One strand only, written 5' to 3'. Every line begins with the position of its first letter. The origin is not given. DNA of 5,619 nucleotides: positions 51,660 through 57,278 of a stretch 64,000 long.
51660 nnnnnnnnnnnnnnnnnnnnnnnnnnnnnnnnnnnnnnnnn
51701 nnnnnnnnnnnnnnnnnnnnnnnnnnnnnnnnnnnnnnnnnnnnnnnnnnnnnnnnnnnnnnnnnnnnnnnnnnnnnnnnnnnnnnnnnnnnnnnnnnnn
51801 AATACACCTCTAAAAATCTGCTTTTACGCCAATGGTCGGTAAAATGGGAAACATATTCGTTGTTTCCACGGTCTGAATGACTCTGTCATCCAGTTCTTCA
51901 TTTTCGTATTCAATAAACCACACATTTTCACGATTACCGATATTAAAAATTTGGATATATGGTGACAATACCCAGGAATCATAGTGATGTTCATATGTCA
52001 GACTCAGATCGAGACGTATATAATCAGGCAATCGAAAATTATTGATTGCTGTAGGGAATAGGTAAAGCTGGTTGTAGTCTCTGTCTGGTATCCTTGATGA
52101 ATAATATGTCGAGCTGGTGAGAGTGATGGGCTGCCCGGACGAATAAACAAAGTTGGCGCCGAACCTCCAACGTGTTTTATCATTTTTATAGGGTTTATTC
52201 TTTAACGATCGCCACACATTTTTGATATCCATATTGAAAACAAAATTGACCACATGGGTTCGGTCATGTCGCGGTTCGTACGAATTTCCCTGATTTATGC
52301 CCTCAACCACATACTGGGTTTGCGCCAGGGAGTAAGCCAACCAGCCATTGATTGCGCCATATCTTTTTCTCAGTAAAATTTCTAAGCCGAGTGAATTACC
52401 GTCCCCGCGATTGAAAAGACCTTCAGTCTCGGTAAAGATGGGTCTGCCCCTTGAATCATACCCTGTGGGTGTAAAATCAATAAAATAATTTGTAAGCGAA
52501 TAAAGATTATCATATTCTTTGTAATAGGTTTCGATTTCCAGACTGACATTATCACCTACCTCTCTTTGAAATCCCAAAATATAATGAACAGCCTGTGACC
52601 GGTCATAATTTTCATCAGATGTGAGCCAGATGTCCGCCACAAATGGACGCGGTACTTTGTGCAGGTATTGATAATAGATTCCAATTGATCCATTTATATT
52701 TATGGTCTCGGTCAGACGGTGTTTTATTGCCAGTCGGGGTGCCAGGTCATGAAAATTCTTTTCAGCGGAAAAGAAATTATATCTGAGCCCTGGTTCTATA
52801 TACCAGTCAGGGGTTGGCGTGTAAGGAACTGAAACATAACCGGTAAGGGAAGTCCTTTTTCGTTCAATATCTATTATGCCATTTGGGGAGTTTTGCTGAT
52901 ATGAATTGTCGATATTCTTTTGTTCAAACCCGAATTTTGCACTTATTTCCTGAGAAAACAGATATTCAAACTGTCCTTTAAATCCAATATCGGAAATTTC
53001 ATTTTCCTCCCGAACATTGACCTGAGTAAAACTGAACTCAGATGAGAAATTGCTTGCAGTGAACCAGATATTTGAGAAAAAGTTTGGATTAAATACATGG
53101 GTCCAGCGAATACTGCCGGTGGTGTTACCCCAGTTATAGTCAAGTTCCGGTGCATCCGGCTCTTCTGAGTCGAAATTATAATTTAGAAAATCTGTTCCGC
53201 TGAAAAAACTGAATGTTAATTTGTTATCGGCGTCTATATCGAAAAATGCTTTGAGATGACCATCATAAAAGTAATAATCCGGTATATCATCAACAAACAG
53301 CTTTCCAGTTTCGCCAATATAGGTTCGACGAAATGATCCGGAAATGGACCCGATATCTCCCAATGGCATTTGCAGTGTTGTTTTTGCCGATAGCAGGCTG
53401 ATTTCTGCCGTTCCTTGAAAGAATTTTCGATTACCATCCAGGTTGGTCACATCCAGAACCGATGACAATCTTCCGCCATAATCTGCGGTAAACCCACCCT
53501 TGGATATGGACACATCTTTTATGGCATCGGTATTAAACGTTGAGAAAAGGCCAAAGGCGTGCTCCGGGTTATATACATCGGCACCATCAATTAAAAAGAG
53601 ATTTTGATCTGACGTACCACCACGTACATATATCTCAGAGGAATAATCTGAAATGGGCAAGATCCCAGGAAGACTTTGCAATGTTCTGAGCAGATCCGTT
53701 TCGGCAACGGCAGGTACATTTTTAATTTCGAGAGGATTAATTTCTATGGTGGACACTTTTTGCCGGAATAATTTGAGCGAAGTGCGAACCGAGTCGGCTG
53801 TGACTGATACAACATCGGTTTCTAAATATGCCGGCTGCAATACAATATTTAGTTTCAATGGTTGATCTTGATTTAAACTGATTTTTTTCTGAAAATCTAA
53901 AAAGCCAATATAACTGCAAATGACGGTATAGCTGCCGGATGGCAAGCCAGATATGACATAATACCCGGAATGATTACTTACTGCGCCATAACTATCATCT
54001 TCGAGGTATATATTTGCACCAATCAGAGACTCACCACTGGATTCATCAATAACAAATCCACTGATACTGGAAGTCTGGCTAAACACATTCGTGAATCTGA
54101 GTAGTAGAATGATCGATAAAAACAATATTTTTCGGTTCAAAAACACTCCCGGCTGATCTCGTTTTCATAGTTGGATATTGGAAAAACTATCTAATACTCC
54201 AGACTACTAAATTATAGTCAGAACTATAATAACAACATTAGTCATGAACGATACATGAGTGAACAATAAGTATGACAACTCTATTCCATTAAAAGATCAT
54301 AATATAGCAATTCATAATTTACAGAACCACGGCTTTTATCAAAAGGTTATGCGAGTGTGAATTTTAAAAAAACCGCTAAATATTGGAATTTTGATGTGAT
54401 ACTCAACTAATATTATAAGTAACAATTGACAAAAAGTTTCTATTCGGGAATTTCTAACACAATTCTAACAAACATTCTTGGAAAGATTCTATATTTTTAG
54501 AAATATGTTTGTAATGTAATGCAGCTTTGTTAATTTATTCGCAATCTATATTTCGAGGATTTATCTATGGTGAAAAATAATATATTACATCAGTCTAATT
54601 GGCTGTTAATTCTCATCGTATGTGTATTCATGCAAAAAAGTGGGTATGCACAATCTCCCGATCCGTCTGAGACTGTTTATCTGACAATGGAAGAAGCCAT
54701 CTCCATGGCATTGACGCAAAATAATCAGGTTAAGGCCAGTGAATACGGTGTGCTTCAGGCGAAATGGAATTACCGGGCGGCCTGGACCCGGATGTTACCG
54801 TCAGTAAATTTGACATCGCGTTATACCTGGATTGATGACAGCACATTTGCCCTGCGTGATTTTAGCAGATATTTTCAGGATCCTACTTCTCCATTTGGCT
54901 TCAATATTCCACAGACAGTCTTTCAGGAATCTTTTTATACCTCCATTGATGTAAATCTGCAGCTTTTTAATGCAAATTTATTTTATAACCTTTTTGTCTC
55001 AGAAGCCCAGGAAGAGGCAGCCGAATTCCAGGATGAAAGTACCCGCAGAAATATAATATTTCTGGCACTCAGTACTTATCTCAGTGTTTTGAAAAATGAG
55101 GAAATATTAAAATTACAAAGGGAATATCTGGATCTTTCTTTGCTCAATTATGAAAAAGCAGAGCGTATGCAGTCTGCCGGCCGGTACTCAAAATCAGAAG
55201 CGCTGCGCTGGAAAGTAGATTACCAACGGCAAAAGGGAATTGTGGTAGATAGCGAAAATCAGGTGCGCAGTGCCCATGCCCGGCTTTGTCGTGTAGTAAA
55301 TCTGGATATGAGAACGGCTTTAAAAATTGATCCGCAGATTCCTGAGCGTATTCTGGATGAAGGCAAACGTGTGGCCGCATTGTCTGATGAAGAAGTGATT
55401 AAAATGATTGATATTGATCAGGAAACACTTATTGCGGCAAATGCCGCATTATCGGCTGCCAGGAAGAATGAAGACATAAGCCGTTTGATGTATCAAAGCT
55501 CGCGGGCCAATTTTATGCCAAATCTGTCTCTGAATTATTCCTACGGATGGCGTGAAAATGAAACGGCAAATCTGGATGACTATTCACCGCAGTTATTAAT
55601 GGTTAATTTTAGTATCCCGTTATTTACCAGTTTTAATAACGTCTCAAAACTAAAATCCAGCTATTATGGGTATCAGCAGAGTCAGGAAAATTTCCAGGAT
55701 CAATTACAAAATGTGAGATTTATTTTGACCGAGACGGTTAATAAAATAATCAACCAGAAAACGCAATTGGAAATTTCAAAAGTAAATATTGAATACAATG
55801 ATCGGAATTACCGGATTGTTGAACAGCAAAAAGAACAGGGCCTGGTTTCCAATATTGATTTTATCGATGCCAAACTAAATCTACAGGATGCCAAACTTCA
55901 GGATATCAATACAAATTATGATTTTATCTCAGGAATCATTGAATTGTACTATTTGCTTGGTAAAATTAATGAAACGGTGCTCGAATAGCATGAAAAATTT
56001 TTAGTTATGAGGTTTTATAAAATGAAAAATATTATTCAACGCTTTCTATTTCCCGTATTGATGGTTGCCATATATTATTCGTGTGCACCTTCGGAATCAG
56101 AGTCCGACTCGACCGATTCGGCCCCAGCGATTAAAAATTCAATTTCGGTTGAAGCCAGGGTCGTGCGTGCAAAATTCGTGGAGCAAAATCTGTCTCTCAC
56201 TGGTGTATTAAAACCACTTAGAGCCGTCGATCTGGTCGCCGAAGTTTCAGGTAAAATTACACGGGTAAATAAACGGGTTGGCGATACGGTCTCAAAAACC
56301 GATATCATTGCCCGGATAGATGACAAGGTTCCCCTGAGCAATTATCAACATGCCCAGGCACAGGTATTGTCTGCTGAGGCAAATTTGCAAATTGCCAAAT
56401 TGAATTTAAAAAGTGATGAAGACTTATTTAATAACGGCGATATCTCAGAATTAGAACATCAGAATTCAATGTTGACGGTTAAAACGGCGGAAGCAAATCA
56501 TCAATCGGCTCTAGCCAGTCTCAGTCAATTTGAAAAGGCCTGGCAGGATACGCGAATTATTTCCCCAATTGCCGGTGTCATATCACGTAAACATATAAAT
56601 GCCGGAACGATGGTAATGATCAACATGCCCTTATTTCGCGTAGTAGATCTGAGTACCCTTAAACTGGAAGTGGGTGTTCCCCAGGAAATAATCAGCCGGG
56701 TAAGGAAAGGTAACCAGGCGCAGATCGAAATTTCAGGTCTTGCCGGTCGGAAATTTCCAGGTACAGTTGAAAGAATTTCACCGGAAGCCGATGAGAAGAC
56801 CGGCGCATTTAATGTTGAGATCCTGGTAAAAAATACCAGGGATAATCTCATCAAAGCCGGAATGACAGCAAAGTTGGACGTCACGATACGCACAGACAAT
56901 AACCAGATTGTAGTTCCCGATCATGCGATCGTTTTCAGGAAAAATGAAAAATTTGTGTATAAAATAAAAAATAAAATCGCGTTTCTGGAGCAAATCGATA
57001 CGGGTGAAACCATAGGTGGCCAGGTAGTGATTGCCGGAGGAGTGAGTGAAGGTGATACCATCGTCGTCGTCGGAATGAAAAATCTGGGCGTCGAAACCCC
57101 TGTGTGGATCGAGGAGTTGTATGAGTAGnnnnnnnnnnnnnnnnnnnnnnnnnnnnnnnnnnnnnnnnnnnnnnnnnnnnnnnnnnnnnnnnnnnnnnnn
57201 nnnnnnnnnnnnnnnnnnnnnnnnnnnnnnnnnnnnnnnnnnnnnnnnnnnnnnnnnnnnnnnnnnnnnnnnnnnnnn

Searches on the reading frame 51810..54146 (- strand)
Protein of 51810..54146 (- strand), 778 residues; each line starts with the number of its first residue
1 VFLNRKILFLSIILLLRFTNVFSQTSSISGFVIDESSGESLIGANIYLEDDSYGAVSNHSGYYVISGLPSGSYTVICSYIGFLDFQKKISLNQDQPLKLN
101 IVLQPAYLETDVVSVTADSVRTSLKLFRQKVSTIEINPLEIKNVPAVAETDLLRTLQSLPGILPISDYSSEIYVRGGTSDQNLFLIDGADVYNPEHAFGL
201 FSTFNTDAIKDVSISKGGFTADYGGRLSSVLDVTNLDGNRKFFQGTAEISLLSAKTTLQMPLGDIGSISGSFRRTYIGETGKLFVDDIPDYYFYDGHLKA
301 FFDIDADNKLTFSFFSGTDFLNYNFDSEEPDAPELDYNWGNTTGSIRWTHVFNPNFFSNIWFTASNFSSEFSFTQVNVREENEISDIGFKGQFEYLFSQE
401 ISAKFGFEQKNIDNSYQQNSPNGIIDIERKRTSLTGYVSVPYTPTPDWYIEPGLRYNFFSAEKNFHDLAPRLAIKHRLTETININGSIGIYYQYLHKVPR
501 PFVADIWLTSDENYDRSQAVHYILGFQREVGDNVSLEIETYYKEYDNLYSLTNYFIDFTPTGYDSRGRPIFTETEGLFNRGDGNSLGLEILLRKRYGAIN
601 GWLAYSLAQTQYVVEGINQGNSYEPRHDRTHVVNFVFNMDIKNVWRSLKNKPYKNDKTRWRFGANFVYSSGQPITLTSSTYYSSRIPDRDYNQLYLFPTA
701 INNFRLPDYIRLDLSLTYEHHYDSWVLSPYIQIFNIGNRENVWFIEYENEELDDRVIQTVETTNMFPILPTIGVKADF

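Call 9: search_protein_families(library=pfam, proteins=[window:51810-54146:-], max_evalue=0.001)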
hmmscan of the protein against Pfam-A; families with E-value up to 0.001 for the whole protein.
window:51810-54146:- (778 aa): 4 families
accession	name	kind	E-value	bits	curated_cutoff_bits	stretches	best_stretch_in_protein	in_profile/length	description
PF13715.12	CarbopepD_reg_2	-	2.6e-19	69.5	32.2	1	28-115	1-88/88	CarboxypepD_reg-like domain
PF13620.12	CarboxypepD_reg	-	3.4e-16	59.8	32.3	1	27-104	1-82/82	Carboxypeptidase regulatory-like domain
PF07715.20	Plug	-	9.8e-11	42.6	23.9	1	148-226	21-102/107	TonB-dependent Receptor Plug Domain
PF08308.17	PEGA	-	0.00084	19.6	20.8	0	43-105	12-69/71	PEGA domain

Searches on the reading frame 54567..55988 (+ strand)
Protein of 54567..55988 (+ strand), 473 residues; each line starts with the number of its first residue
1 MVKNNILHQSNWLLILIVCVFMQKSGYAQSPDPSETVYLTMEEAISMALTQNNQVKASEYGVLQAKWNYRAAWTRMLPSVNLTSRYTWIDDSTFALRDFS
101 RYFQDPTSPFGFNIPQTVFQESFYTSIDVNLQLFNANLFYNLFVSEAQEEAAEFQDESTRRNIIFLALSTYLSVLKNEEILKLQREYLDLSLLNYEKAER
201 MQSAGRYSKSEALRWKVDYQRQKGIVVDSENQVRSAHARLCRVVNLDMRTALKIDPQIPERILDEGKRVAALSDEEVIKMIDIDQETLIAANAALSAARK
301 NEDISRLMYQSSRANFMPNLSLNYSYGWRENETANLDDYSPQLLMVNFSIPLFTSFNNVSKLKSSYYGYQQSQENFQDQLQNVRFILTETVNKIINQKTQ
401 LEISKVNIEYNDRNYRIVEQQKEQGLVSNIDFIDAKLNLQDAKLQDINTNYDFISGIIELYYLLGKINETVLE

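Call 9: search_protein_families(library=pfam, proteins=[window:54567-55988:+], max_evalue=0.001)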
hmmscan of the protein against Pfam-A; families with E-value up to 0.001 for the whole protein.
window:54567-55988:+ (473 aa): 1 family
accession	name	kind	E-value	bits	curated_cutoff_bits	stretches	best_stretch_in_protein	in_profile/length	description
PF02321.23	OEP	-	2.1e-54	184.6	22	2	289-465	9-187/187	Outer membrane efflux protein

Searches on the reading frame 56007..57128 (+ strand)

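Call 9: search_protein_families(library=pfam, proteins=[window:56007-57128:+], max_evalue=0.001)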
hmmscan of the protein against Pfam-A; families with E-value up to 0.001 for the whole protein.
window:56007-57128:+ (373 aa): 3 families
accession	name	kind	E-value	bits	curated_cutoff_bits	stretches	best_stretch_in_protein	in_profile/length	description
PF16576.10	HlyD_D23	-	4.9e-24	85.2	30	1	74-288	20-214/214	Barrel-sandwich domain of CusB or HlyD membrane-fusion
PF13437.12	HlyD_3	-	7.6e-23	81.7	22.2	1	184-284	2-105/106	HlyD family secretion protein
PF00364.28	Biotin_lipoyl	-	0.00066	19.9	22.1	0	74-104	43-73/73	Biotin-requiring enzyme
